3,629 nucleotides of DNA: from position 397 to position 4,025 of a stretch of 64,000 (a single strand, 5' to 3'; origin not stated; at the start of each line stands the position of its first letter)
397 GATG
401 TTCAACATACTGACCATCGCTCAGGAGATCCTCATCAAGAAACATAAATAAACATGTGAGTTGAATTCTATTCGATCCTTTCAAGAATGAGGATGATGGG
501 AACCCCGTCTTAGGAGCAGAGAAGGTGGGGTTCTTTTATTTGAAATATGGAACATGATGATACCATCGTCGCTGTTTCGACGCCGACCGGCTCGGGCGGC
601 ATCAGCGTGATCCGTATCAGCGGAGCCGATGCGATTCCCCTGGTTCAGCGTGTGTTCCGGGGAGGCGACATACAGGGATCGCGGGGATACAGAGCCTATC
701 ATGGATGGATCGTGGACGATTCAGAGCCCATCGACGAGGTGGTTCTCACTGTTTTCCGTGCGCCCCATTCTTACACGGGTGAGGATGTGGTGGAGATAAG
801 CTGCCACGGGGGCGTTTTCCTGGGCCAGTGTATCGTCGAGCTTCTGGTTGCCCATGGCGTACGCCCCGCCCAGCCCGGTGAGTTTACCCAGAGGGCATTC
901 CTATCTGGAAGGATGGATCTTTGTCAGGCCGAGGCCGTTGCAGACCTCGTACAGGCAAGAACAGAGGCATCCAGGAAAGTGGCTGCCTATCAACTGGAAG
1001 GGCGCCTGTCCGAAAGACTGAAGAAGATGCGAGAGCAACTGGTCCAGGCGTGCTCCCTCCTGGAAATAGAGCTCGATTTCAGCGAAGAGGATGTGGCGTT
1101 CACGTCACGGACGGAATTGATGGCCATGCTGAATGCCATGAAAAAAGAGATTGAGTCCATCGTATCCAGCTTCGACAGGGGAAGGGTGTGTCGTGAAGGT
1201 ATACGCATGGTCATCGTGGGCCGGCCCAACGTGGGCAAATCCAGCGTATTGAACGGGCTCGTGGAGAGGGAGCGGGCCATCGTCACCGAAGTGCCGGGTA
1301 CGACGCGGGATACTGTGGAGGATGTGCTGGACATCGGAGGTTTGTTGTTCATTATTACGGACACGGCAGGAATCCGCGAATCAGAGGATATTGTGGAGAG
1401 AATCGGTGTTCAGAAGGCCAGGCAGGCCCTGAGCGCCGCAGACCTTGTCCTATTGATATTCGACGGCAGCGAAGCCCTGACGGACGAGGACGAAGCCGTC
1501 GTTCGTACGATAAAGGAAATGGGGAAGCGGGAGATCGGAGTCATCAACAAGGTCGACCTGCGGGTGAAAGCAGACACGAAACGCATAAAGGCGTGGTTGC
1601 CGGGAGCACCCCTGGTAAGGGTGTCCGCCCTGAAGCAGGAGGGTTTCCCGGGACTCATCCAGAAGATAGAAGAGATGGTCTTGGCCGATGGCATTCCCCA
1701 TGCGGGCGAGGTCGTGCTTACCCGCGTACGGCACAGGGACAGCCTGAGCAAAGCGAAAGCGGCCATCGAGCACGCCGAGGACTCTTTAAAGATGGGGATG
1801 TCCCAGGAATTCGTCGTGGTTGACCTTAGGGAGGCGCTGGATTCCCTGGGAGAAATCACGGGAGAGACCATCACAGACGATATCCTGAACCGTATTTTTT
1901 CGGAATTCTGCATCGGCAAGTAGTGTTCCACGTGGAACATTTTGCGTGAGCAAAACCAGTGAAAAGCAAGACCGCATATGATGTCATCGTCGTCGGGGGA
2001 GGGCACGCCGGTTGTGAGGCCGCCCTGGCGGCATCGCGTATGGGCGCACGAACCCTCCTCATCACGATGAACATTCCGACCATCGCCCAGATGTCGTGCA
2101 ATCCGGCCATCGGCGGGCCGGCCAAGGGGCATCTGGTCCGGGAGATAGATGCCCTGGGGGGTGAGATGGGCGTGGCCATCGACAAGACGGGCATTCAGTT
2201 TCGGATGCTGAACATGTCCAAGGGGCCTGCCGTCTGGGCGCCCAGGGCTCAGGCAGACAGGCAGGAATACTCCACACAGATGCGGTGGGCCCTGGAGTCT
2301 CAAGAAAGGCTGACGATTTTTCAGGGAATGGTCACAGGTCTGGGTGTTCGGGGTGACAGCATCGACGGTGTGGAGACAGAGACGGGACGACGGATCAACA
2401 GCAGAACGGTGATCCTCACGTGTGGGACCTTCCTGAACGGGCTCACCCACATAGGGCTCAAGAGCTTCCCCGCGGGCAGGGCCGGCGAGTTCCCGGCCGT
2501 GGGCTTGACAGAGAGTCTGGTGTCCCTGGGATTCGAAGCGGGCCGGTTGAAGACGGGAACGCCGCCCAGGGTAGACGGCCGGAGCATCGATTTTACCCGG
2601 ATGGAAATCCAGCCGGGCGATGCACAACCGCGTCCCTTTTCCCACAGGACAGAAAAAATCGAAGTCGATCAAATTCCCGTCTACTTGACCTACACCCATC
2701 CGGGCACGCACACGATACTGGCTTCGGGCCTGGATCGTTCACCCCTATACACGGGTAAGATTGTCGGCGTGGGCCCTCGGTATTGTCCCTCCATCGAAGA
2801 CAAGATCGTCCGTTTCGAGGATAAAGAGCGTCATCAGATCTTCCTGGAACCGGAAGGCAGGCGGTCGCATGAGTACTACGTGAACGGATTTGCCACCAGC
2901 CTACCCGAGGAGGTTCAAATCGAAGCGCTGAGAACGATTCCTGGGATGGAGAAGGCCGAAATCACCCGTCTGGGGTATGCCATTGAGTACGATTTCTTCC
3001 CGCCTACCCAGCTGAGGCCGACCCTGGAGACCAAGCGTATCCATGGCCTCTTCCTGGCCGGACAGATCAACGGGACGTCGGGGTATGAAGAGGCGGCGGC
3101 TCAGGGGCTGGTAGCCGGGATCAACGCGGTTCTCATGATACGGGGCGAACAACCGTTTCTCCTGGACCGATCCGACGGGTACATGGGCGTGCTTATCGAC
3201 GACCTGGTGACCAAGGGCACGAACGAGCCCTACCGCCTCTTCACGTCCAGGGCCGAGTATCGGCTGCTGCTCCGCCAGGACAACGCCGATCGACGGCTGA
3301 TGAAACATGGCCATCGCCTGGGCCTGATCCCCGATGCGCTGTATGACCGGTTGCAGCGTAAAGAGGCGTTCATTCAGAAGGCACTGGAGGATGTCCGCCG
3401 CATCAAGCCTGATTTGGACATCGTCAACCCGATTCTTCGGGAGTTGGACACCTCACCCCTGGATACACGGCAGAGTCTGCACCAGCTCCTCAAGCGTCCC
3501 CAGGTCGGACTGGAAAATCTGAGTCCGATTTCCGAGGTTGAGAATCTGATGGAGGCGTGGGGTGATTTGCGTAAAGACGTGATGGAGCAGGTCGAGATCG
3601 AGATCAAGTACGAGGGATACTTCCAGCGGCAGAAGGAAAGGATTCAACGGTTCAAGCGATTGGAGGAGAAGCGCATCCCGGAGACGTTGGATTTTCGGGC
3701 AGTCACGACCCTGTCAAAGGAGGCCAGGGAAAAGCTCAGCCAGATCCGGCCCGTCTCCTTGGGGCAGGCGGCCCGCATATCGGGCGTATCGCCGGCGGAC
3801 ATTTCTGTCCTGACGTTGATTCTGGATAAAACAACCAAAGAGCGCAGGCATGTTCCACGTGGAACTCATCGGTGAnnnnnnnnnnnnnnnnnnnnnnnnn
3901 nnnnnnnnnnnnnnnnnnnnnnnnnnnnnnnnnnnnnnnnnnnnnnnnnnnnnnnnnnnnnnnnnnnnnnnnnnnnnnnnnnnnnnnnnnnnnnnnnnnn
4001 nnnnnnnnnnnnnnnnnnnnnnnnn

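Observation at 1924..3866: Identical 15-nt palindromic element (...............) at both ends of mnmG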

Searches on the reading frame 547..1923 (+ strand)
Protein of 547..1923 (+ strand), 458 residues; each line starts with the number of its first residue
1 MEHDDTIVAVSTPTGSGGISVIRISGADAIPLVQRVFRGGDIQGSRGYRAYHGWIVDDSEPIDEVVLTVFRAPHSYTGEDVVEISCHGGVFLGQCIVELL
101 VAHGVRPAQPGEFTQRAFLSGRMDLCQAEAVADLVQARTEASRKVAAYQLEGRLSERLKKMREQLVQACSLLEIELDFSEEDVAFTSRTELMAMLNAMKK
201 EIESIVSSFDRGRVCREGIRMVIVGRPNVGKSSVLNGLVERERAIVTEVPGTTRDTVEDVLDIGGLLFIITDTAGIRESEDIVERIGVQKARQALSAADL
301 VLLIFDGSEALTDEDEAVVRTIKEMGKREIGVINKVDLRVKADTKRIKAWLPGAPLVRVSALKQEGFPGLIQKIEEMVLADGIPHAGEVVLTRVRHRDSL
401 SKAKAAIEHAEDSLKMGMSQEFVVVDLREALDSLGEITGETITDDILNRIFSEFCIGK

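Call 7: search_protein_families(library=pfam, proteins=[window:547-1923:+])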
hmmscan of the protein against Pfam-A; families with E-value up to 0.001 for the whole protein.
window:547-1923:+ (458 aa): 7 families
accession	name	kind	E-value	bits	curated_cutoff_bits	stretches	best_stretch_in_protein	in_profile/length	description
PF12631.12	MnmE_helical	-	3.2e-60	204.3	40.1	1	125-455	1-211/211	MnmE helical domain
PF10396.14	TrmE_N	-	1e-40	139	29.8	1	6-122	1-117/117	GTP-binding protein TrmE N-terminus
PF01926.29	MMR_HSR1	-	2e-25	89.5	21.9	1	220-335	1-113/113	50S ribosome-binding GTPase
PF02421.24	FeoB_N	-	6.5e-10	39.2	27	1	220-374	2-156/156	Ferrous iron transport protein B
PF00009.33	GTP_EFTU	-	3.6e-06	27.1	26.5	1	291-376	86-184/188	Elongation factor Tu GTP binding domain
PF00350.29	Dynamin_N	-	8.9e-06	26.3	27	0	222-254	2-34/168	Dynamin family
PF04548.22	AIG1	-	1.7e-05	24.7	27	1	220-325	2-110/212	AIG1 family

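Call 12: find_encoding_contigs(protein=window:547-1923:+, flank=10000, max_places=6)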
Protein window:547-1923:+ (458 aa): 6 contigs read that carry it; 5 places shown.
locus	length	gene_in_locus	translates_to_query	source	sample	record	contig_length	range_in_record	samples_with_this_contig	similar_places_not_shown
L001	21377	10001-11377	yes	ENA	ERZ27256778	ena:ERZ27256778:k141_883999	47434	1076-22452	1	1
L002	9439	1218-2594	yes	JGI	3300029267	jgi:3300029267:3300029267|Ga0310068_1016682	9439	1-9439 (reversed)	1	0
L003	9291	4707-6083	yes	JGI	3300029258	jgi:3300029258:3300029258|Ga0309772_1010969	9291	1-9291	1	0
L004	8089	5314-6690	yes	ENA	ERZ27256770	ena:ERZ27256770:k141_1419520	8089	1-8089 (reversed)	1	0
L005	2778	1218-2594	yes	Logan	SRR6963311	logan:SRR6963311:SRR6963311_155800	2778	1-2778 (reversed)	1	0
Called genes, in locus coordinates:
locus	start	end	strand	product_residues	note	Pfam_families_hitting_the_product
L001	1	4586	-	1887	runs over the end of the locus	?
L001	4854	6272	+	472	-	PF03739:LptF_LptG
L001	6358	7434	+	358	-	PF03739:LptF_LptG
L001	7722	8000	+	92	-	PF00825:Ribonuclease_P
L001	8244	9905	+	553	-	PF14849:YidC_periplas, PF02096:60KD_IMP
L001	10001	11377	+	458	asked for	PF10396:TrmE_N, PF12631:MnmE_helical, PF00009:GTP_EFTU (faint), PF00350:Dynamin_N (faint), PF01926:MMR_HSR1, PF02421:FeoB_N, PF04548:AIG1 (weak)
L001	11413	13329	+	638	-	PF01134:GIDA, PF01266:DAO (faint), PF12831:FAD_oxidored (weak), PF21680:GIDA_C_1st, PF13932:SAM_GIDA_C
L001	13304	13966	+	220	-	PF02527:GidB, PF05175:MTS (faint), PF13847:Methyltransf_31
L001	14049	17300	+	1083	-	PF17757:UvrB_inter, PF02559:CarD_TRCF_RID, PF00270:DEAD, PF04851:ResIII (weak), PF00271:Helicase_C, PF03461:TRCF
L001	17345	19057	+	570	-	PF13145:Rotamase_2, PF13616:Rotamase_3, PF00639:Rotamase, PF13145:Rotamase_2, PF00639:Rotamase, PF13616:Rotamase_3 (weak)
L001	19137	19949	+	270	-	PF00639:Rotamase, PF13145:Rotamase_2, PF13616:Rotamase_3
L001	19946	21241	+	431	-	PF13624:SurA_N_3, PF09312:SurA_N, PF13145:Rotamase_2, PF13616:Rotamase_3, PF00639:Rotamase, PF13616:Rotamase_3, PF00639:Rotamase, PF13145:Rotamase_2, +1 more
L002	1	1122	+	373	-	?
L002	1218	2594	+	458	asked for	PF10396:TrmE_N, PF12631:MnmE_helical, PF00009:GTP_EFTU (faint), PF00350:Dynamin_N (faint), PF01926:MMR_HSR1, PF02421:FeoB_N, PF04548:AIG1 (weak)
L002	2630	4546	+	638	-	PF01134:GIDA, PF01266:DAO (faint), PF12831:FAD_oxidored (weak), PF21680:GIDA_C_1st, PF13932:SAM_GIDA_C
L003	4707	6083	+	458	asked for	PF10396:TrmE_N, PF12631:MnmE_helical, PF00009:GTP_EFTU (faint), PF00350:Dynamin_N (faint), PF01926:MMR_HSR1, PF02421:FeoB_N, PF04548:AIG1 (weak)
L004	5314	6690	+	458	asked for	PF10396:TrmE_N, PF12631:MnmE_helical, PF00009:GTP_EFTU (faint), PF00350:Dynamin_N (faint), PF01926:MMR_HSR1, PF02421:FeoB_N, PF04548:AIG1 (weak)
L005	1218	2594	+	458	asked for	PF10396:TrmE_N, PF12631:MnmE_helical, PF00009:GTP_EFTU (faint), PF00350:Dynamin_N (faint), PF01926:MMR_HSR1, PF02421:FeoB_N, PF04548:AIG1 (weak)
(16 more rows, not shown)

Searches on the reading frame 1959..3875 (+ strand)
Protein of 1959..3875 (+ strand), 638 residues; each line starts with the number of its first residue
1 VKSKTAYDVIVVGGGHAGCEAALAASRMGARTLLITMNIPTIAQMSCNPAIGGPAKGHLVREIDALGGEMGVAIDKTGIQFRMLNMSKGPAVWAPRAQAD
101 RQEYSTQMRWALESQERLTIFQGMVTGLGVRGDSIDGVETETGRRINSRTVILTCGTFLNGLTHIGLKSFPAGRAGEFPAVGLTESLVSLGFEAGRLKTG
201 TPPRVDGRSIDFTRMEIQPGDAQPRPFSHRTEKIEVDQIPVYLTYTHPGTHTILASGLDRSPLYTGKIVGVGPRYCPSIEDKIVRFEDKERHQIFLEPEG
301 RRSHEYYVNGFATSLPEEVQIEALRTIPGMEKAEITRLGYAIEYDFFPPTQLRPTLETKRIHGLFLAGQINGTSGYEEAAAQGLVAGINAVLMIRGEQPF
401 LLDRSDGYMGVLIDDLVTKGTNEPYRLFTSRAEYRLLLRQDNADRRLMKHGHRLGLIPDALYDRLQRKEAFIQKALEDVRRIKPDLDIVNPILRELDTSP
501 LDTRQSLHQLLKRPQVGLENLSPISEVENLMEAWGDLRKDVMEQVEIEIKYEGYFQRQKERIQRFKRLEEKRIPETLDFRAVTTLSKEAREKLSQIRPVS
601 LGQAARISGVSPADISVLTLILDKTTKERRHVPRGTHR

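Call 7: search_protein_families(library=pfam, proteins=[window:1959-3875:+])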
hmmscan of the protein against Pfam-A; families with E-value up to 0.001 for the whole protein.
window:1959-3875:+ (638 aa): 8 families
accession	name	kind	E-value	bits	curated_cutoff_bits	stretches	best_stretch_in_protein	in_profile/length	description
PF01134.28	GIDA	-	6.6e-171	569.1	22.1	1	8-397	1-390/391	Glucose inhibited division protein A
PF13932.14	SAM_GIDA_C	-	1.1e-25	89.6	27.1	1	563-618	1-56/57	tRNA modifying enzyme MnmG/GidA C-terminal helical bundle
PF21680.2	GIDA_C_1st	-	3.2e-17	63.5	24.7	1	460-559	2-96/96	tRNA modifying enzyme MnmG/GidA C-terminal helical domain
PF12831.13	FAD_oxidored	-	5.5e-07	29.7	27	1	8-36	1-29/416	FAD dependent oxidoreductase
PF01266.30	DAO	-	3.9e-06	27.1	27.9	0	8-40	1-34/353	FAD dependent oxidoreductase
PF00890.30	FAD_binding_2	-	3.2e-05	23.7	20.4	1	8-36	1-29/414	FAD binding domain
PF07992.20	Pyr_redox_2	-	3.6e-05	23.8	26.1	1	7-36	1-30/291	Pyridine nucleotide-disulphide oxidoreductase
PF01262.27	AlaDh_PNT_C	-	0.00045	20.1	23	0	8-45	30-67/214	Alanine dehydrogenase/PNT, C-terminal domain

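Call 17: find_related_loci(query=window:1959-3872:+, collection=genome_contigs, flank=10000)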
Query window:1959-3872:+ (638 aa) in genome_contigs; peptide patterns used: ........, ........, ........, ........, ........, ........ (x = any residue, [..] = any of these).
600 stretches matched a pattern (row limit reached: there are more); 590 encode a relative of the query (tblastn E <= 1e-3); the best 80 are kept; 80 distinct loci.
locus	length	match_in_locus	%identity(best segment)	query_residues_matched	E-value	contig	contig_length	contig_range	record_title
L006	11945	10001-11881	63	2-625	0e+0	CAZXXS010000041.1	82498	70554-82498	MAG TPA_asm: uncultured Cytophagia bacterium isolate binchicken_co219_432 genome assembly, contig: k141_1435170, whole g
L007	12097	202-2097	60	7-636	0e+0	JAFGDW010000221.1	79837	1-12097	MAG: candidate division KSB1 bacterium isolate Zod_Metabat.1197 k87_9326180, whole genome shotgun sequence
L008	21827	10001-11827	57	7-633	0e+0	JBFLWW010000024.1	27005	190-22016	MAG: Nitrospirota bacterium isolate MAG042 MAG042_24, whole genome shotgun sequence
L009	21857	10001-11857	56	5-622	0e+0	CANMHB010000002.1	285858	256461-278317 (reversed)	MAG: Flavobacteriales bacterium isolate ZE-Oct18-81 genome assembly, contig: ZE-Oct18-C8, whole genome shotgun sequence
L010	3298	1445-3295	58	2-624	0e+0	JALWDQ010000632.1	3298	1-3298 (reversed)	MAG: Calditrichia bacterium isolate T11_maxbin2_scaf2bin.301 T11_NODE_33467_length_3298_cov_2.353516, whole genome shotg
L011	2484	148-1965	58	7-630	0e+0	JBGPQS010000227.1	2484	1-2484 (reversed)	MAG: Thermodesulfovibrionia bacterium isolate OBJ1_062018_150_27 k141_645556_length_2484_cov_7.0000, whole genome shotgu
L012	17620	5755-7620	56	7-629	0e+0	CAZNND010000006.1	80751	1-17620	MAG TPA_asm: uncultured Limnohabitans sp. isolate SRP319275_co3_184 genome assembly, contig: NODE_446_length_80751_cov_1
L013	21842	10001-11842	55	7-622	0e+0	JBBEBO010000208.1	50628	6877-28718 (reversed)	MAG: Brumimicrobium sp. isolate LejiaF_34_24 Lejia_F_968_length_50628_cov_16, whole genome shotgun sequence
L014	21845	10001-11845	56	7-622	0e+0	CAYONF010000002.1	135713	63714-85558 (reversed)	MAG TPA_asm: uncultured Limnohabitans sp. isolate binchicken_co214_356 genome assembly, contig: NODE_58_length_135713_co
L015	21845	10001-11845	55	7-622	0e+0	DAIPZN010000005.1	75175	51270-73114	MAG TPA_asm: Cyclobacteriaceae bacterium isolate CTOTU10755 NODE_109_length_75175_cov_10.967053, whole genome shotgun se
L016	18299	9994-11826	56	7-618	0e+0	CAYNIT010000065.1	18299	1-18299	MAG TPA_asm: uncultured Phaeodactylibacter sp. isolate binchicken_co8_153 genome assembly, contig: NODE_5127_length_1829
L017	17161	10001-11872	55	7-636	0e+0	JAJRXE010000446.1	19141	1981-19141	MAG: Calditrichota bacterium isolate Dive96_bin3.123 k141_4396440, whole genome shotgun sequence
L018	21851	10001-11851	55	7-624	0e+0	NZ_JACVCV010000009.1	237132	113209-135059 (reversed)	Lunatimonas salinarum strain KCTC 42988 NODE_9_length_237132_cov_255.162_ID_2666, whole genome shotgun sequence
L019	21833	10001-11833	56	7-618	0e+0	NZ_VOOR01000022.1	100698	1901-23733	Phaeodactylibacter luteus strain KCTC 42180 22, whole genome shotgun sequence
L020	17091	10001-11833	56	7-618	0e+0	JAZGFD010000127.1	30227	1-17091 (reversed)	MAG: Saprospiraceae bacterium isolate SCS4bin.38 SCS4bin.38_127, whole genome shotgun sequence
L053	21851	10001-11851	55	5-627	0e+0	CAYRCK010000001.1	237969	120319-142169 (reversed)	MAG TPA_asm: uncultured bacterium isolate binchicken_co334_246 genome assembly, contig: NODE_21_length_237969_cov_9.6082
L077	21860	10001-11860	54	7-629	0e+0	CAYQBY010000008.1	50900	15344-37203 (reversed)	MAG TPA_asm: uncultured Piscirickettsiaceae bacterium isolate SRP077602_co9_163 genome assembly, contig: NODE_521_length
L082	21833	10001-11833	52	4-624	0e+0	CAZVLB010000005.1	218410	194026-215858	MAG TPA_asm: uncultured Ignavibacteria bacterium isolate SRP141376_co2_208 genome assembly, contig: NODE_76_length_21841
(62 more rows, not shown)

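Call 38: search_protein_families(library=pfam, proteins=[L017:12804-13799:+, L017:13787-14611:+, L017:14643-15878:+, L007:2100-2774:+, L007:2790-3698:+, L082:13385-14221:+], max_evalue=0.00001)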
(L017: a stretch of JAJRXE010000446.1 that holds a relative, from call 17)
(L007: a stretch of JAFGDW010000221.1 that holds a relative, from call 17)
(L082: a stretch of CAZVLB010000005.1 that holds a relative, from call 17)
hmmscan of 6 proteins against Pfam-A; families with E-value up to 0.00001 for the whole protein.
L017:12804-13799:+ (331 aa): 7 families
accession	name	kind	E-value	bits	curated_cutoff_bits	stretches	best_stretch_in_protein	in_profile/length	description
PF13614.12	AAA_31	-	2e-48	165.1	27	1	2-176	1-176/177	AAA domain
PF01656.29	CbiA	-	5.8e-19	68.7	25.4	1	7-228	3-125/125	CobQ/CobB/MinD/ParA nucleotide binding domain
PF06564.18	CBP_BcsQ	-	1.8e-12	47.7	21.3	1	11-241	10-226/234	Cellulose biosynthesis protein BcsQ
PF10609.15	ParA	-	1.3e-10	41.6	27.1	1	4-208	5-198/246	NUBPL iron-transfer P-loop NTPase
PF02374.21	ArsA_ATPase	-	1e-08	35.3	24.3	1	7-53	5-51/305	Anion-transporting ATPase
PF00142.24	Fer4_NifH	-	2e-08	34.5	25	1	9-74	6-69/271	4Fe-4S iron sulfur cluster binding proteins, NifH/frxC family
PF09140.17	MipZ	-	2.3e-07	30.8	20.7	1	5-128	3-110/262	ATPase MipZ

L017:13787-14611:+ (274 aa): 0 families

L017:14643-15878:+ (411 aa): 1 family
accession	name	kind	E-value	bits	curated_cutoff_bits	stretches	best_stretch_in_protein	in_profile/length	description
PF01551.29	Peptidase_M23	-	1.5e-30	105.7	28.7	1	312-405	3-96/96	Peptidase family M23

L007:2100-2774:+ (224 aa): 2 families
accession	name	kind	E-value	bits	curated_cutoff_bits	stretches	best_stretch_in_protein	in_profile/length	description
PF02527.21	GidB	-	1.5e-48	165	27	1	32-215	5-183/184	rRNA small subunit methyltransferase G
PF13847.12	Methyltransf_31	-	7.9e-07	29.3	27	1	74-161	1-88/145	Methyltransferase domain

L007:2790-3698:+ (302 aa): 4 families
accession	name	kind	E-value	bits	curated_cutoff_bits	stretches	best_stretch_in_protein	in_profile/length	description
PF22645.1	GKRP_SIS_N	-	5.3e-19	68.5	27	1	54-159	2-111/113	Glucokinase regulatory protein N-terminal SIS domain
PF22198.1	GKRP_SIS_2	-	1.1e-09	38.7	27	1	54-114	7-67/191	Glucokinase regulatory protein, second SIS domain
PF01380.27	SIS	-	2.9e-07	30.8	25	0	135-215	51-129/131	SIS domain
PF13580.11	SIS_2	-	1.6e-06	28.6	27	1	50-171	17-137/138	SIS domain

L082:13385-14221:+ (279 aa): 2 families
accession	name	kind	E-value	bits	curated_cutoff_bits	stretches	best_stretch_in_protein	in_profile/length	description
PF17762.8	HTH_ParB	-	5.2e-37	126.5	22.6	1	115-211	1-97/102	ParB HTH domain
PF02195.25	ParB_N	-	2e-29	101.9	26.3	1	21-113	3-95/95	ParB N-terminal domain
